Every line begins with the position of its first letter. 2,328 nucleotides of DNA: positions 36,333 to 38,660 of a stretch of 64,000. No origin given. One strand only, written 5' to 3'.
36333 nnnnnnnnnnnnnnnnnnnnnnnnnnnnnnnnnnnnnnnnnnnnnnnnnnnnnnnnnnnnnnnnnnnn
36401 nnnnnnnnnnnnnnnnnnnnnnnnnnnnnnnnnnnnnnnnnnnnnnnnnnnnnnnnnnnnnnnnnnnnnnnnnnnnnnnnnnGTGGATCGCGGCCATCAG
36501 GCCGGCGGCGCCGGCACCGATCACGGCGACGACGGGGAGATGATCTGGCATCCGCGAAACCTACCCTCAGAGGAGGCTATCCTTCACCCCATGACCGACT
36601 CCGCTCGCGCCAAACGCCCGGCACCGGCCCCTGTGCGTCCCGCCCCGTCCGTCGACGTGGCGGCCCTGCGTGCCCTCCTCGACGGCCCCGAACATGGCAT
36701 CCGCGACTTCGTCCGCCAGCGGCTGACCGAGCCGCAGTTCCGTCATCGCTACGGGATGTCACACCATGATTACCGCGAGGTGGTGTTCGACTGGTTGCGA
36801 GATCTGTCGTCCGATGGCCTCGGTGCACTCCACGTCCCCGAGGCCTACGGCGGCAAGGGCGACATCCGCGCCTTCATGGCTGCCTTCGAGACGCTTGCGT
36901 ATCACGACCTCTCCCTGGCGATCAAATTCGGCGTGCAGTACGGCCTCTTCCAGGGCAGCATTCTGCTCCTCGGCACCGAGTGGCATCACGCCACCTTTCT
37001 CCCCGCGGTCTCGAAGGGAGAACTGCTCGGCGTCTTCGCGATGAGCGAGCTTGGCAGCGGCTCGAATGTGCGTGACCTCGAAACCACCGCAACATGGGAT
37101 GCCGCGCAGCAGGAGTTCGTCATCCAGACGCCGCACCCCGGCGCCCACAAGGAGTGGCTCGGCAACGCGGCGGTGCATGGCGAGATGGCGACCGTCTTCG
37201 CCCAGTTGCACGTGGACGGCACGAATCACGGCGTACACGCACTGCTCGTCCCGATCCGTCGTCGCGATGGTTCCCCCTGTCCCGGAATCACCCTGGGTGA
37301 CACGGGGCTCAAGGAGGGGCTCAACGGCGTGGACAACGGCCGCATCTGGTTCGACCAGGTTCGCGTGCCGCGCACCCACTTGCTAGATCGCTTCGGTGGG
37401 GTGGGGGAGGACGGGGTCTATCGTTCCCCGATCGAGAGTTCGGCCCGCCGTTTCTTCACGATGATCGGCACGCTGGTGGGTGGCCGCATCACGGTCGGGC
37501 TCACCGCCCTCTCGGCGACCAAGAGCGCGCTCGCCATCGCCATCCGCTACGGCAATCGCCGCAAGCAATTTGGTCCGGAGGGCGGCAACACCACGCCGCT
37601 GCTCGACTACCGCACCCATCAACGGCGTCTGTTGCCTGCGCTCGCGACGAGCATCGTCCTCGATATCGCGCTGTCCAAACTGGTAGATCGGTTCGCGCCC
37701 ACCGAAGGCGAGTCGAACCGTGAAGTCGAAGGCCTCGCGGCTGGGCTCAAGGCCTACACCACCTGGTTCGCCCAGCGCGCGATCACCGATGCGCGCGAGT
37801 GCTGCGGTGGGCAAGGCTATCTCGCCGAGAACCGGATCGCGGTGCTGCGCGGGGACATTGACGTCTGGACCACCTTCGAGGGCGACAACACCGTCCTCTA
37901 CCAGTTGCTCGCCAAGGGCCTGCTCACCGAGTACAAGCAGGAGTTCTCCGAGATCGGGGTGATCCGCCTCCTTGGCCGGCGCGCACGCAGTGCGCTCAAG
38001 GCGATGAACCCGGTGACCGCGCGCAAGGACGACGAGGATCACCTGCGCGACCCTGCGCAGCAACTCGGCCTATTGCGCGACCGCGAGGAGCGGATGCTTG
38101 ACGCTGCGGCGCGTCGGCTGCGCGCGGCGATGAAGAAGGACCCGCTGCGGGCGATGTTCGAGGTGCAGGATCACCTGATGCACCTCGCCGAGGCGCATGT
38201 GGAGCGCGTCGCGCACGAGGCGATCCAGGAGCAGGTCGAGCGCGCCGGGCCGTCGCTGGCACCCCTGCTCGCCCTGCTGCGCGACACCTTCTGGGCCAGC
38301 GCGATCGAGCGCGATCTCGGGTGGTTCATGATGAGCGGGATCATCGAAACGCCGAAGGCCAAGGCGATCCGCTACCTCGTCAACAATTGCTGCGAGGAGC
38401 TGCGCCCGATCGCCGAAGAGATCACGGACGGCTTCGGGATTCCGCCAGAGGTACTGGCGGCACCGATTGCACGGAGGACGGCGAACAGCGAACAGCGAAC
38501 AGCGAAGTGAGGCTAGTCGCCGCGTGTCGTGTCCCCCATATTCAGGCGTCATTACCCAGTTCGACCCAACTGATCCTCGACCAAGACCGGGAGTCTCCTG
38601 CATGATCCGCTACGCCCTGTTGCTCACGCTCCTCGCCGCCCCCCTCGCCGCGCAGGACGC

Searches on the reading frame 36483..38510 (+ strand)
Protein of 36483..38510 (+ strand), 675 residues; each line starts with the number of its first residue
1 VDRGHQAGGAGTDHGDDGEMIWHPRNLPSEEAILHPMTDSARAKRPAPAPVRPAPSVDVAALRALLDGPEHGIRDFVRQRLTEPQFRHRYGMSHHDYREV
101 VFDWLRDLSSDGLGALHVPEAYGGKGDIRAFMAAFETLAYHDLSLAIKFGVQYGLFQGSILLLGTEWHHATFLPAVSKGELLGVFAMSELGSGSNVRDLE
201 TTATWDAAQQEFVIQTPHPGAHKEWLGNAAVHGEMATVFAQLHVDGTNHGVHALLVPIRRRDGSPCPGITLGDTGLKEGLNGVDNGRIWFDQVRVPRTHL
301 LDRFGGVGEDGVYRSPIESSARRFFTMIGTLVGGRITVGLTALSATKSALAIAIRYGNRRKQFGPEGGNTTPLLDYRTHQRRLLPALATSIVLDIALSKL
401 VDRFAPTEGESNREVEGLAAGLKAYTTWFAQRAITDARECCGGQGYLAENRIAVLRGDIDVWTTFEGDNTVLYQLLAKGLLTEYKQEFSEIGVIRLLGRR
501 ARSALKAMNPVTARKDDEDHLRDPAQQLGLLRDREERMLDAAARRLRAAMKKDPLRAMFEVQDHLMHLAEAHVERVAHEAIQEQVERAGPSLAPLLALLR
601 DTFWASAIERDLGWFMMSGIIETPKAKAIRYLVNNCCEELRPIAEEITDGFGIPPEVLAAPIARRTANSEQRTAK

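Call 49: search_protein_families(library=pfam, proteins=[window:36483-38510:+], max_evalue=0.00001)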
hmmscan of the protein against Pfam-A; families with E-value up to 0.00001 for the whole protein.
window:36483-38510:+ (675 aa): 5 families
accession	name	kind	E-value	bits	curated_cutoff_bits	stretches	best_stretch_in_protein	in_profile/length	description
PF22924.1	ACOX_C_alpha1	-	7.1e-36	124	27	1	329-481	2-169/169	Acyl-CoA oxidase, C-alpha1 domain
PF01756.24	ACOX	-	4.3e-15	56.3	22.1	1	524-664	2-145/181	Acyl-CoA oxidase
PF02771.21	Acyl-CoA_dh_N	-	1e-12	48.8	22.9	1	73-180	11-113/113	Acyl-CoA dehydrogenase, N-terminal domain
PF00441.29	Acyl-CoA_dh_1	-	9.4e-12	45.8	22.4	1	327-481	7-150/150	Acyl-CoA dehydrogenase, C-terminal domain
PF02770.24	Acyl-CoA_dh_M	-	3.1e-10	40.5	33.3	1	185-293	2-97/97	Acyl-CoA dehydrogenase, middle domain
